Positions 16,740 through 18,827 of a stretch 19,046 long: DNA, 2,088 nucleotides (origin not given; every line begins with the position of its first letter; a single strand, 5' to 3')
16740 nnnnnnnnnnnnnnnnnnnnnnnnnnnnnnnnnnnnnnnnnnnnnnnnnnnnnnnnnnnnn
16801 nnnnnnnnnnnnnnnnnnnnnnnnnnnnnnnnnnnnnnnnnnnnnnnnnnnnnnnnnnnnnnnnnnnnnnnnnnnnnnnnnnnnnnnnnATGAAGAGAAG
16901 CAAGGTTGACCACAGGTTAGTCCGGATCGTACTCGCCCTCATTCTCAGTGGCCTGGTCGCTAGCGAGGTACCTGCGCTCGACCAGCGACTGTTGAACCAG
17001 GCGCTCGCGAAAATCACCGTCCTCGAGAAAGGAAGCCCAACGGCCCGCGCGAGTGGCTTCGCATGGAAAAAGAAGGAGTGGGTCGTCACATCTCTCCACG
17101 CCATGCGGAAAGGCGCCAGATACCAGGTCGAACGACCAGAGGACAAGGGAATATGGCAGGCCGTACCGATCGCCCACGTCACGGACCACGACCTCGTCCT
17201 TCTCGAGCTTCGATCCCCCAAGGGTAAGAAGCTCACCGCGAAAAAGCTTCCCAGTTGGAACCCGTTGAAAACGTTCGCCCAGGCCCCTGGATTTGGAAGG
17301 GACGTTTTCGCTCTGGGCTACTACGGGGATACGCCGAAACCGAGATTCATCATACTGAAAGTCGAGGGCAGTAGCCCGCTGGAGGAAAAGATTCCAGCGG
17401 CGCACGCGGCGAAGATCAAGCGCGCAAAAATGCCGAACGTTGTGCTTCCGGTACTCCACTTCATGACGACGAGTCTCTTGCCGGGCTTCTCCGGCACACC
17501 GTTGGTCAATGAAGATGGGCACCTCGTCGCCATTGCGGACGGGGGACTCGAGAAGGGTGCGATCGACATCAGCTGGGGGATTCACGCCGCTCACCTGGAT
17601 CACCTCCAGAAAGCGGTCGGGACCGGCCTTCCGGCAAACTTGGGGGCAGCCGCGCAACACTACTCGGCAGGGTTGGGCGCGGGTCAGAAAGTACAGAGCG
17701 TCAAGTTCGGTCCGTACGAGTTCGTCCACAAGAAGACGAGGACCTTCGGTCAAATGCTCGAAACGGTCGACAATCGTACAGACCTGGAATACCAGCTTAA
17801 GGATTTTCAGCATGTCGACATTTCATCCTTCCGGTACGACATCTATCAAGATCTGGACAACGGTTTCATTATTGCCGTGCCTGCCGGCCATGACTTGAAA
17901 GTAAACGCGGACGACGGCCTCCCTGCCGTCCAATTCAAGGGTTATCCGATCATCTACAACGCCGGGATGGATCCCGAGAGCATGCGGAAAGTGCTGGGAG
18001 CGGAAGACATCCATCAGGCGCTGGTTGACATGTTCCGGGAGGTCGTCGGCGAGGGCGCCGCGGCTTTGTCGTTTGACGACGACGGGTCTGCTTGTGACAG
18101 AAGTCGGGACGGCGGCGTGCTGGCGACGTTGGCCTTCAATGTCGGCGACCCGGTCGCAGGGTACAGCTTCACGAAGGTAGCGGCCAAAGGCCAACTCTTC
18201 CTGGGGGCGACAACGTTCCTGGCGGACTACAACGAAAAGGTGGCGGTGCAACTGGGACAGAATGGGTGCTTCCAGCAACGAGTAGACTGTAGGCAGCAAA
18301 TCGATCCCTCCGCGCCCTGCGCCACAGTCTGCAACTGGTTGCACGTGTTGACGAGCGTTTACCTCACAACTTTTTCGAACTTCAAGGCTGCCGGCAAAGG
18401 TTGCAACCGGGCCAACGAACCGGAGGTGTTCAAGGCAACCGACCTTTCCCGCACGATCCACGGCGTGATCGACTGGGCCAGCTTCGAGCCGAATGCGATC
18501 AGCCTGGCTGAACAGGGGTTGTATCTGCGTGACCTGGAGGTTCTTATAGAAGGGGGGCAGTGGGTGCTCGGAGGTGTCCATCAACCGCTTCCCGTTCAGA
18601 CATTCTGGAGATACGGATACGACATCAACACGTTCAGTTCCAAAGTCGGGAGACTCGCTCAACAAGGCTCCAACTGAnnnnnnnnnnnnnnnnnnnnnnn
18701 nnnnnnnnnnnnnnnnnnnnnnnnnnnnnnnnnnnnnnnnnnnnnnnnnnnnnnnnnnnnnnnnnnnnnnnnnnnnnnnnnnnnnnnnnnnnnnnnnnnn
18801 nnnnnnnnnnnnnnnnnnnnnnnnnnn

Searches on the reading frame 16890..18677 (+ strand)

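Call 15: search_protein_families(library=pfam, proteins=[window:16890-18677:+], max_evalue=0.001)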
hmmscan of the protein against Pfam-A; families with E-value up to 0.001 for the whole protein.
window:16890-18677:+ (595 aa): 1 family
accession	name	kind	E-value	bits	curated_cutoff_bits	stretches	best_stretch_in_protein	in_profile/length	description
PF13365.12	Trypsin_2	-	2.5e-12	48.2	27.6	1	54-215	1-144/144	Trypsin-like peptidase domain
